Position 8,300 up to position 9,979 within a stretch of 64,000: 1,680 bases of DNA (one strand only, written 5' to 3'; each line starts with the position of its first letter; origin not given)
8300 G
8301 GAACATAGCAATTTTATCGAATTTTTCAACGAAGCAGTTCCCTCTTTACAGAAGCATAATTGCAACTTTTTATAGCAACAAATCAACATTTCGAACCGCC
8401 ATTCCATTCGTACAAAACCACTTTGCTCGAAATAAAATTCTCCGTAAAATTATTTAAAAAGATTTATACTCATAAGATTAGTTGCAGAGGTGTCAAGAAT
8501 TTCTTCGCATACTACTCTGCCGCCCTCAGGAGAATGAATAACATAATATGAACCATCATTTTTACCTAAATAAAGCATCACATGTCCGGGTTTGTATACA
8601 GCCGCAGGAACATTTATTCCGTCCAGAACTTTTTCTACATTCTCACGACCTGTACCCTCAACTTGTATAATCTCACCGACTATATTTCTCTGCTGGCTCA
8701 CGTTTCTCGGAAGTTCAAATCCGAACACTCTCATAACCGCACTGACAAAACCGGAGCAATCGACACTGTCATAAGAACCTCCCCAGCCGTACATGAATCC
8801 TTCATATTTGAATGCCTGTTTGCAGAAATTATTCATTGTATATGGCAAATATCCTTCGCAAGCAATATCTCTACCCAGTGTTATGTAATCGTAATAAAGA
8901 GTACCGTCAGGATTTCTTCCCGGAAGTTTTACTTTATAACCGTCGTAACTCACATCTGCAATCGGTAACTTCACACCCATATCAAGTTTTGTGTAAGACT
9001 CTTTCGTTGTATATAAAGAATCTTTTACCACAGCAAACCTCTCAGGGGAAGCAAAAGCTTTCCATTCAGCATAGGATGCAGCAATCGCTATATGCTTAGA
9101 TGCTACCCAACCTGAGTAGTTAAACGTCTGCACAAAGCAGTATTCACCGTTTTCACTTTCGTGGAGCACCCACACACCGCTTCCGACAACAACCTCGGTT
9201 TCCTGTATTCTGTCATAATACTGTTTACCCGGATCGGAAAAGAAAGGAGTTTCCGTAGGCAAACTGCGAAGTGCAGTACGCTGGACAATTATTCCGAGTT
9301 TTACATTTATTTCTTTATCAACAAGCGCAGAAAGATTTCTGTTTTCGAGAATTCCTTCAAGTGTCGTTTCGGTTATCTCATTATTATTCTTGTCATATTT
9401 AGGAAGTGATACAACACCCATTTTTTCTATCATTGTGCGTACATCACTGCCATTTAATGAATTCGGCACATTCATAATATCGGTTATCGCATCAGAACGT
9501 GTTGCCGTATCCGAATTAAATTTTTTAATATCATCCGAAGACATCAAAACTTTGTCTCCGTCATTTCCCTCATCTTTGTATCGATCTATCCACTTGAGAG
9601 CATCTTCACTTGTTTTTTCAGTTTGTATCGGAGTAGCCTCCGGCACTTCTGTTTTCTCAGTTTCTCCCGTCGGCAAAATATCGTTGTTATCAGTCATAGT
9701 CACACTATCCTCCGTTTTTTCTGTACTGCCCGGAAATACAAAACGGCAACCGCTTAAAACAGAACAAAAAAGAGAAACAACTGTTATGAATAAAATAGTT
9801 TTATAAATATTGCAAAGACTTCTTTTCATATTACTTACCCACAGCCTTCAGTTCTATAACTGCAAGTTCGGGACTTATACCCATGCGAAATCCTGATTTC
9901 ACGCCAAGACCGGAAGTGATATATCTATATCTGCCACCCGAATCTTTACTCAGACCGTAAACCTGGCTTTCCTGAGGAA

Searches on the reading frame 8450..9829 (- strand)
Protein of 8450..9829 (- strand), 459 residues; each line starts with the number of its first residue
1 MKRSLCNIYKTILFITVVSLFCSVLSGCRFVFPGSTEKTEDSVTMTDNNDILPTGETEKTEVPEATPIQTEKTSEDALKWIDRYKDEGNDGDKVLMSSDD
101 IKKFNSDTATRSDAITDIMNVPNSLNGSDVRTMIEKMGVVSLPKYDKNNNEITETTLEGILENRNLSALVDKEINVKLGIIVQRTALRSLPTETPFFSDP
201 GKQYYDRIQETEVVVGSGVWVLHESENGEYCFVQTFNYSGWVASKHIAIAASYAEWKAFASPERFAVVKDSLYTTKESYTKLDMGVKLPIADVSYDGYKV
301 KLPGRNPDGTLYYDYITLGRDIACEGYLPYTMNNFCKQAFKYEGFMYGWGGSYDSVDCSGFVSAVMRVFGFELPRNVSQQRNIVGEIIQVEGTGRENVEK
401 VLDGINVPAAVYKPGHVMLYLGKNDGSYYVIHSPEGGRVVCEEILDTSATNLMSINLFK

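Call 70: search_protein_families(library=pfam, proteins=[window:8450-9829:-], max_evalue=0.00001)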
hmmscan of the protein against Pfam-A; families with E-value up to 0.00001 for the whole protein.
window:8450-9829:- (459 aa): 2 families
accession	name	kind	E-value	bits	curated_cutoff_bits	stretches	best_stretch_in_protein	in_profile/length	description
PF12913.13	SH3_6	-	1e-11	44.6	27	1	195-242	1-52/53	SH3 domain (SH3b1 type)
PF00877.26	NLPC_P60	-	2.6e-09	37.4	23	1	346-444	3-91/105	NlpC/P60 family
